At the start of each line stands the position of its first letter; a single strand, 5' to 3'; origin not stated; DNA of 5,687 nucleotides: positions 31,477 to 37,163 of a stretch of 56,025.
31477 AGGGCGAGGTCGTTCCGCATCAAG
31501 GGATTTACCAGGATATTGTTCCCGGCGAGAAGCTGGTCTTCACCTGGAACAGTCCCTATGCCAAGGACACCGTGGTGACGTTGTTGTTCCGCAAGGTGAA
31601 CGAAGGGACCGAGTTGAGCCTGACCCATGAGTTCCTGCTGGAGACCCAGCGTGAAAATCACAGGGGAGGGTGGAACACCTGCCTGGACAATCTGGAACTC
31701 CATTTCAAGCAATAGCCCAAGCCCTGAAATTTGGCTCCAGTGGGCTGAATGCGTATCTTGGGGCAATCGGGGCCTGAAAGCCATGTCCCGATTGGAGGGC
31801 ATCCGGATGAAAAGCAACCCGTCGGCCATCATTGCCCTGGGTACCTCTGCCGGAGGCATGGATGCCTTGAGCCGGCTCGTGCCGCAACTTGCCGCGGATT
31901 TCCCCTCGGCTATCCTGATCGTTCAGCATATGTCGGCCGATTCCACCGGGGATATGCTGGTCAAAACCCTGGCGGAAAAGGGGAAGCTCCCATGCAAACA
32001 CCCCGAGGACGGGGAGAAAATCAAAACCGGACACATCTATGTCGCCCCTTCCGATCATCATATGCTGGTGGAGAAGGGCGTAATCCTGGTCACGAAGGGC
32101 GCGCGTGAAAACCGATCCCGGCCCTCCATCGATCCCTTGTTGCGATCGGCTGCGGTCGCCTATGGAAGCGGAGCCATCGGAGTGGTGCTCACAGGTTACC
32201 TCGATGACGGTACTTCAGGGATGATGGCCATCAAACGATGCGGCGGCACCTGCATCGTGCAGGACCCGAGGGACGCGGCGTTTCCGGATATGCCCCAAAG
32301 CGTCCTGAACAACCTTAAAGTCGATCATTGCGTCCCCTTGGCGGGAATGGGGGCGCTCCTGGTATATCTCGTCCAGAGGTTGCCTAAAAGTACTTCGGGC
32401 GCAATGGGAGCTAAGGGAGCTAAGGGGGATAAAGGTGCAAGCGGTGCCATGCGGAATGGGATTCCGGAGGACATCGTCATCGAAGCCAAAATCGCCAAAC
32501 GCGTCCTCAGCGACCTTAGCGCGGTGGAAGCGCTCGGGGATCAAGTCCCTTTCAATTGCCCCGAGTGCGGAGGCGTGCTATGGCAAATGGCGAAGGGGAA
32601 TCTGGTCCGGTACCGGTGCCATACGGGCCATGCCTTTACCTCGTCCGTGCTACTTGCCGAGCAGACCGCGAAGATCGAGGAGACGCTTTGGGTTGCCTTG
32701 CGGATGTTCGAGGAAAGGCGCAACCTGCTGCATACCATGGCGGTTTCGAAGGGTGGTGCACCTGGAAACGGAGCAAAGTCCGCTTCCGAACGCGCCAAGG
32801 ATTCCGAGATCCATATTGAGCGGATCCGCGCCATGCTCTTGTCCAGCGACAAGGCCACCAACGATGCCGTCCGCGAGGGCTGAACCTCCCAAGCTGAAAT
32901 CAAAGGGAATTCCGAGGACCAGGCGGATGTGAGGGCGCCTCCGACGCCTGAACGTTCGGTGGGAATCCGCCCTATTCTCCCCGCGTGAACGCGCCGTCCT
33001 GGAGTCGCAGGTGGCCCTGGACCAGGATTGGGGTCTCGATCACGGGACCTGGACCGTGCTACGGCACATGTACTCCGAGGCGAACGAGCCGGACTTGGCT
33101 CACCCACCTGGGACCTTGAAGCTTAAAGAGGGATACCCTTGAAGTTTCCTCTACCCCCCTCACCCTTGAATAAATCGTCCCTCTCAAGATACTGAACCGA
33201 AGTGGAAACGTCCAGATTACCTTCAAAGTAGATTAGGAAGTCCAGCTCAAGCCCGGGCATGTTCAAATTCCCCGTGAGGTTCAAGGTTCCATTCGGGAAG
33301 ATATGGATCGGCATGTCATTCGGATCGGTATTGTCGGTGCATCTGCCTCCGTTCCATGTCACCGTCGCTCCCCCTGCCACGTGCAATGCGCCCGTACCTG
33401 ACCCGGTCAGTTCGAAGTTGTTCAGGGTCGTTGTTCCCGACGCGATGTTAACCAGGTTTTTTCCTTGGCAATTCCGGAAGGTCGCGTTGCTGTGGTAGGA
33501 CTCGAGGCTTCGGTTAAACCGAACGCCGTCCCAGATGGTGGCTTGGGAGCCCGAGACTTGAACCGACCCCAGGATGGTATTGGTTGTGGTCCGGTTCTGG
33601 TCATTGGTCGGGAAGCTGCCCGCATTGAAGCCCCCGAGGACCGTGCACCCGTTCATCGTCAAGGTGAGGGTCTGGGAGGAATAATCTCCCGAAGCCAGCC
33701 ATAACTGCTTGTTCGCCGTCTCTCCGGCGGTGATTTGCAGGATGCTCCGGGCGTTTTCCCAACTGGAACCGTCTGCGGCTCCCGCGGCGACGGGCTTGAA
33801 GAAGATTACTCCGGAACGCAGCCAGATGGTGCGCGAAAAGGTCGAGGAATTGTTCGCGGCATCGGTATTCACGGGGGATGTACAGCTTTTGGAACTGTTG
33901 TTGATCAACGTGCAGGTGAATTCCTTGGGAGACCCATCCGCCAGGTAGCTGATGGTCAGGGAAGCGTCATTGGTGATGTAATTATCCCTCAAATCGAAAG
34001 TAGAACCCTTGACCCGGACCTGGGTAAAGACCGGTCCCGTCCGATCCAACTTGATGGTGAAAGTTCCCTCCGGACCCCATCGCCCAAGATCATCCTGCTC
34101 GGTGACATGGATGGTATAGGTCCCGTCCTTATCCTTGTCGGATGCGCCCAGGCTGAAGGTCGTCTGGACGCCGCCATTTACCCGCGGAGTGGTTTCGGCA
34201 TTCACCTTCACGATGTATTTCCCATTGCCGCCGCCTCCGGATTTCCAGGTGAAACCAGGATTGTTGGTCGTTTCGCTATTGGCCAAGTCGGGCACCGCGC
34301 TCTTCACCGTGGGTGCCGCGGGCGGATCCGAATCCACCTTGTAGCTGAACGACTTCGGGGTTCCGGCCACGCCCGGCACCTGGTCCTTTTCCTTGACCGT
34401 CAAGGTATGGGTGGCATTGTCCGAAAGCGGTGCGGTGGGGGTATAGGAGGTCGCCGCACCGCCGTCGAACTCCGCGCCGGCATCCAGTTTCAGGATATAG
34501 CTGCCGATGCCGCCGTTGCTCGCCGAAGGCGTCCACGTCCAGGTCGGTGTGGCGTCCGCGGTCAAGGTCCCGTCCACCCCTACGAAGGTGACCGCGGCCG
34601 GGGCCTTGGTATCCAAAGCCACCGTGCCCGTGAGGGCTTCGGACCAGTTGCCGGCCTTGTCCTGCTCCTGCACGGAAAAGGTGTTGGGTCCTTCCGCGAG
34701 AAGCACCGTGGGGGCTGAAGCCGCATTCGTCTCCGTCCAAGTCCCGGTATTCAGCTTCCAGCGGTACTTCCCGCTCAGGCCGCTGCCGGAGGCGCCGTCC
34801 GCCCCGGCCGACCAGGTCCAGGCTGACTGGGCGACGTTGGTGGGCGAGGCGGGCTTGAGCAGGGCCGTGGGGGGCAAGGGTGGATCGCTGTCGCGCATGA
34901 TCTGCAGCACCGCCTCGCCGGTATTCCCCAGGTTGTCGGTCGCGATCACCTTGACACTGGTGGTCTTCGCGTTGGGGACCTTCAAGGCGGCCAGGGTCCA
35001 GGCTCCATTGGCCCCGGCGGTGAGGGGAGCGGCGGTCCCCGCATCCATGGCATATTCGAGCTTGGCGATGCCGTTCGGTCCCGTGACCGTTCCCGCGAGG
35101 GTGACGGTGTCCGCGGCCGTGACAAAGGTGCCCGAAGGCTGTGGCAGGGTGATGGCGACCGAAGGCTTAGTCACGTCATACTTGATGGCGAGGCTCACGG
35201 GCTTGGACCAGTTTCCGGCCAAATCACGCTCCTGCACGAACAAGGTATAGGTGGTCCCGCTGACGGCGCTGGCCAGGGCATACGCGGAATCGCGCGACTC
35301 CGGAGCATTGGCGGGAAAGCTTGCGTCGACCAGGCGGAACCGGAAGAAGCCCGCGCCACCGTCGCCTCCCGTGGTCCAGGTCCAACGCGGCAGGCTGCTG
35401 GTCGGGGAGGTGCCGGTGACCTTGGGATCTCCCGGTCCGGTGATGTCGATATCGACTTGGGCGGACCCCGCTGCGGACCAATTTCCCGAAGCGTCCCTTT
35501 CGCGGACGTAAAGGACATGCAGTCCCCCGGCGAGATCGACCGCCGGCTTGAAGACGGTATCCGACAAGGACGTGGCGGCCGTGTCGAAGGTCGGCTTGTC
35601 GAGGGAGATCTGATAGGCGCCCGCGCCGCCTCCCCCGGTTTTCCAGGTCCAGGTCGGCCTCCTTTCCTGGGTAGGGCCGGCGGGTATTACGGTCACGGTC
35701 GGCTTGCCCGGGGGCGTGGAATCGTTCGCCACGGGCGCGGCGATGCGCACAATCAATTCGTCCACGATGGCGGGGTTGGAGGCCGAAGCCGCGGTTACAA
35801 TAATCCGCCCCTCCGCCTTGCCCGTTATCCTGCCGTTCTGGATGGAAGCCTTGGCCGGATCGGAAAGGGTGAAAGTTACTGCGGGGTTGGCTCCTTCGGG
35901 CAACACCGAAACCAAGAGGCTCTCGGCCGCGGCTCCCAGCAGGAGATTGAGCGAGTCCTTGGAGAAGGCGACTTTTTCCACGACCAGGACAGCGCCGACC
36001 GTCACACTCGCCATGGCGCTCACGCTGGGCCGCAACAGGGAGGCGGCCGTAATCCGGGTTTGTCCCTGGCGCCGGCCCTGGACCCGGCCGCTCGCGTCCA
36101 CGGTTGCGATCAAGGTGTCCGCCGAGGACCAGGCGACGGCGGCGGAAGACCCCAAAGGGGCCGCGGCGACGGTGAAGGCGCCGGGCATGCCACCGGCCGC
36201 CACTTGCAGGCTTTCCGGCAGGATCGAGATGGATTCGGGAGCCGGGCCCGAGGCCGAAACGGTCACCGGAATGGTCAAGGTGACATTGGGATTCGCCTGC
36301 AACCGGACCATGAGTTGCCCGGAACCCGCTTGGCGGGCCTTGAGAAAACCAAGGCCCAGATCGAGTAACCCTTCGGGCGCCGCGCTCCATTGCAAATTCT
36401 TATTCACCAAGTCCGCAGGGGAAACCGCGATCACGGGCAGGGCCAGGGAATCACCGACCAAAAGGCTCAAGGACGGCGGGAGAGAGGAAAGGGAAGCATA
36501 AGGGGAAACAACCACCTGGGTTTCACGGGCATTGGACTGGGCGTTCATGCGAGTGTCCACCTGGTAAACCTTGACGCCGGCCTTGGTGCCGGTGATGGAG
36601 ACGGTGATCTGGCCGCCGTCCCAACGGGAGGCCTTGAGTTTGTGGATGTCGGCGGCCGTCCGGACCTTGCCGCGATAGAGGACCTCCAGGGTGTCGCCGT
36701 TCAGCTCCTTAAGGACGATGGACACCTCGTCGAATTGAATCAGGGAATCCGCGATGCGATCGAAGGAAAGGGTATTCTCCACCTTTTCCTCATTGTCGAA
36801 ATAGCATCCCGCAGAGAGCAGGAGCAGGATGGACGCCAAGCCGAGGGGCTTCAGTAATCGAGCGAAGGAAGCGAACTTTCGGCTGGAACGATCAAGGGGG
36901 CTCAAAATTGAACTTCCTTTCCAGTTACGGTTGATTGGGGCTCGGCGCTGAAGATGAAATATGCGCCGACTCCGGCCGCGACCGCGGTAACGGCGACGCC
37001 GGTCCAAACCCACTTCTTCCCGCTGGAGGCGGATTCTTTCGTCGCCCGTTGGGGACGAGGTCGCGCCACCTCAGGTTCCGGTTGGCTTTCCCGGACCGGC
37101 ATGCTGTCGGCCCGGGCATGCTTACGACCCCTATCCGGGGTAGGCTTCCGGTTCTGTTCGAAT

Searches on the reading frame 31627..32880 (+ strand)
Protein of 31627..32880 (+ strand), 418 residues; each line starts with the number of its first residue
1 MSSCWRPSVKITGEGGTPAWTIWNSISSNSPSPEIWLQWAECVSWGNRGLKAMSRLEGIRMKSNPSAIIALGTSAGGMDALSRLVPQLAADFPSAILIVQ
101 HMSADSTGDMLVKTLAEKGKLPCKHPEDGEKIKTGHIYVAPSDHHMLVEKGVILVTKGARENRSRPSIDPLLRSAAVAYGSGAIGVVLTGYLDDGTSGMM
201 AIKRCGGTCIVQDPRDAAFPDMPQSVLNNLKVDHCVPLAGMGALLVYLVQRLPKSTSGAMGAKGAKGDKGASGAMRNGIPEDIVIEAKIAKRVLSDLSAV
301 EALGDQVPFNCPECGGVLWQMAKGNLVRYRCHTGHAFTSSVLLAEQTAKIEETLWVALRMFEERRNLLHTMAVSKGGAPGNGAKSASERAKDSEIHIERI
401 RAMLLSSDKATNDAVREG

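Call 95: search_protein_families(library=pfam, proteins=[window:31627-32880:+], max_evalue=0.00001)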
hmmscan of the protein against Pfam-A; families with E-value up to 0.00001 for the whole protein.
window:31627-32880:+ (418 aa): 1 family
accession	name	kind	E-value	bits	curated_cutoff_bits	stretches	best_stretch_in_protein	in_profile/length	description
PF01339.22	CheB_methylest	-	1.4e-54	184.9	24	1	69-244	1-173/174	CheB methylesterase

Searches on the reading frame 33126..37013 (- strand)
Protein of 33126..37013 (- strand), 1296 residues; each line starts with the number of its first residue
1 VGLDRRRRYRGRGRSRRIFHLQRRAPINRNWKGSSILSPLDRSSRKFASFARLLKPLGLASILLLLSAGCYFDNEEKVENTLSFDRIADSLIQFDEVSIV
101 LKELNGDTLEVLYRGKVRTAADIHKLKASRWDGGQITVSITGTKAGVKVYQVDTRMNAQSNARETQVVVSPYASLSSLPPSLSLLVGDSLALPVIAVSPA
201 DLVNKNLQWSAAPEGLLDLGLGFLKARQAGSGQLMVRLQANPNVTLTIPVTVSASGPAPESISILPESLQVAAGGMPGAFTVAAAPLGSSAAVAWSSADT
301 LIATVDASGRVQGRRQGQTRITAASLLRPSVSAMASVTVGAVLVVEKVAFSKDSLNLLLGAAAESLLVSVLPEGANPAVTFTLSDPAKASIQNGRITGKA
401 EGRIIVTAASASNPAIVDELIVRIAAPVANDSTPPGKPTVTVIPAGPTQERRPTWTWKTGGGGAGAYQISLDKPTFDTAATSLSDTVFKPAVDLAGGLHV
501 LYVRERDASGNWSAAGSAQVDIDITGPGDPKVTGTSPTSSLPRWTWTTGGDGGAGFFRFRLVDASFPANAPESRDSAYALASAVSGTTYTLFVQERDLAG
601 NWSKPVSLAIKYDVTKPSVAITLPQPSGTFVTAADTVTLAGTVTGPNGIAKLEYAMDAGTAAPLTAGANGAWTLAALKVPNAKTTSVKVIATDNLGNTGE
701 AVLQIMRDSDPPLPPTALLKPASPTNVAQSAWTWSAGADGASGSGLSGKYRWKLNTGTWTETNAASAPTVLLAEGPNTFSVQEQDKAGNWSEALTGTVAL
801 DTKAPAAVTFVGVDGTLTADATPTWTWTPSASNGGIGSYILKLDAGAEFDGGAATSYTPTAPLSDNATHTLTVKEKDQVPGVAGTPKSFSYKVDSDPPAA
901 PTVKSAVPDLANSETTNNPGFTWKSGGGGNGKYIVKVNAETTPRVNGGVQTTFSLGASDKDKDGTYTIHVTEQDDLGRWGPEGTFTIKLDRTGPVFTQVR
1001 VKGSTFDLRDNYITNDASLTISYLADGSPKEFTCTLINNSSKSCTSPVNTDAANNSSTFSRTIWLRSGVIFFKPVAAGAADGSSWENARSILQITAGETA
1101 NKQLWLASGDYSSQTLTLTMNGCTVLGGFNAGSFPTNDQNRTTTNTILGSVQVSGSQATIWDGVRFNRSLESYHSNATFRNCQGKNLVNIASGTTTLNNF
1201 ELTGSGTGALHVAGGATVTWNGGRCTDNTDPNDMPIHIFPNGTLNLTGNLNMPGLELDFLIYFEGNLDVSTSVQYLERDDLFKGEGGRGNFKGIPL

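Call 63: search_protein_families(library=pfam, proteins=[window:33126-37013:-], max_evalue=0.00001)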
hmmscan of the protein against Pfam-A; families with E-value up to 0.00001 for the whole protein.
window:33126-37013:- (1296 aa): 2 families
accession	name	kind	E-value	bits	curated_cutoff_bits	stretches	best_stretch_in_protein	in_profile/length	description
PF19077.6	Big_13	-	9.5e-13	49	27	0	448-523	24-101/102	Bacterial Ig-like domain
PF02368.24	Big_2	-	9.8e-11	41.9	22.8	1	261-324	4-67/79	Bacterial Ig-like domain (group 2)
